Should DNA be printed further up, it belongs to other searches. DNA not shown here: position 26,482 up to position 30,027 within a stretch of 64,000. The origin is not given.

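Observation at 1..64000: Giant lyase-less, sulfatase- and rhamnosidase-rich PUL: candidate system for a sulfated rhamnose-rich acidic glycan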

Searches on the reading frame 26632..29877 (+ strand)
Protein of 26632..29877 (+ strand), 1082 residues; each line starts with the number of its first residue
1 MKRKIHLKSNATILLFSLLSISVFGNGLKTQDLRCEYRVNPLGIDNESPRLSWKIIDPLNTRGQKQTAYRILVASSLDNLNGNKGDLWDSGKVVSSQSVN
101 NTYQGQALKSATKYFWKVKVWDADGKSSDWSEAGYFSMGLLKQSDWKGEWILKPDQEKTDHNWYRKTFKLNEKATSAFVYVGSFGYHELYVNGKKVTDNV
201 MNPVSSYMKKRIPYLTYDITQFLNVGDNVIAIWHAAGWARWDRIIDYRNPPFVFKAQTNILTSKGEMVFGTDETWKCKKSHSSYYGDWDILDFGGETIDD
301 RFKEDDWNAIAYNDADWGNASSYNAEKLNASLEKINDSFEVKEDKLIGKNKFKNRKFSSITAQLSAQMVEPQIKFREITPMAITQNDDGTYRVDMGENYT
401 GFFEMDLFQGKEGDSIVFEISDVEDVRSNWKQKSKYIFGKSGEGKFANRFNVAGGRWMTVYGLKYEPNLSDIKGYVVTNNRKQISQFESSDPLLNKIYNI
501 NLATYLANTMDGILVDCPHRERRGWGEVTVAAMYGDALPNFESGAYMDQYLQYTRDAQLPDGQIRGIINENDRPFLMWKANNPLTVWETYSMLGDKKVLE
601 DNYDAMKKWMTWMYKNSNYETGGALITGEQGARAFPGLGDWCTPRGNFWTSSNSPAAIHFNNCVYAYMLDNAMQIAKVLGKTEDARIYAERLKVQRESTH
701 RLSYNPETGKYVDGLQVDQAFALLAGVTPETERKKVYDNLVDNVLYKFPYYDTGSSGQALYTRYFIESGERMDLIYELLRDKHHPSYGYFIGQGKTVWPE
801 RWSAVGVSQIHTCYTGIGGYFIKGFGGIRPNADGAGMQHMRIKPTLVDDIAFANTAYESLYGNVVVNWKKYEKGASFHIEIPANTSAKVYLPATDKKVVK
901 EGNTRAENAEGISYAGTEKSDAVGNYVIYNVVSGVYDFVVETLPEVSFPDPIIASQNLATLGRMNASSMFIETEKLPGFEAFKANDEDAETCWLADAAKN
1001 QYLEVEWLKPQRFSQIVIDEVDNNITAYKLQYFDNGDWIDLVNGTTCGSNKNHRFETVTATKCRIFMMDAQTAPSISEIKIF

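Call 4: search_protein_families(library=pfam, proteins=[window:26632-29877:+])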
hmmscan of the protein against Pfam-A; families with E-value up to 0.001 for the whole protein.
window:26632-29877:+ (1082 aa): 7 families
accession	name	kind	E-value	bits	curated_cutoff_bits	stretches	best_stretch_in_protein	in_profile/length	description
PF17389.8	Bac_rhamnosid6H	-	1.4e-54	186.1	24.5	1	482-822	1-336/339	Bacterial alpha-L-rhamnosidase 6 hairpin glycosidase domain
PF25788.1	Ig_Rha78A_N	-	2.4e-40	137.4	27.4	1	31-142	2-105/105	Rha78A-like, N-terminal immunoglobulin domain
PF08531.16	Bac_rhamnosid_N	-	1.7e-27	96.8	25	1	173-327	2-157/172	Alpha-L-rhamnosidase N-terminal domain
PF17390.7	Bac_rhamnosid_C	-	1.8e-16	60.2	22.1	1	827-904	1-76/78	Bacterial alpha-L-rhamnosidase C-terminal domain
PF22633.2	F5_F8_type_C_2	-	4.6e-09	37.2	27.8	1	983-1065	1-91/91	NedA-like, galactose-binding domain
PF05592.18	Bac_rhamnosid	-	3e-07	30.7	22.2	1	386-477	3-101/102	Bacterial alpha-L-rhamnosidase concanavalin-like domain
PF22422.2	MGH1-like_GH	-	4e-05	23.8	27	1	545-719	22-233/356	Mannosylglycerate hydrolase MGH1-like glycoside hydrolase domain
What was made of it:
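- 26632..29880 (+): GH78 α-L-rhamnosidase, full-length, with C-terminal F5/8-type-C-like (NedA-like galactose-binding) domain. PF17389 E 1e-54 and other GH78 domains (call 4).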

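Call 34: search_protein_families(library=ncbifam, proteins=[window:26632-29877:+], max_evalue=0.00001)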
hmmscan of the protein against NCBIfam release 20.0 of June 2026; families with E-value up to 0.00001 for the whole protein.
window:26632-29877:+ (1082 aa): 2 families
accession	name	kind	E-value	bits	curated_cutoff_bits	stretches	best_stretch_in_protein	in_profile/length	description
NF041572.1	rhamnosid_Flavobac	equivalog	1.6e-101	340.9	1800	3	356-911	342-920/946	alpha-L-rhamnosidase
NF041573.1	rhamnosid_Stmyc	equivalog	1.3e-92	311.2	1720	3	355-906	461-1007/1028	alpha-L-rhamnosidase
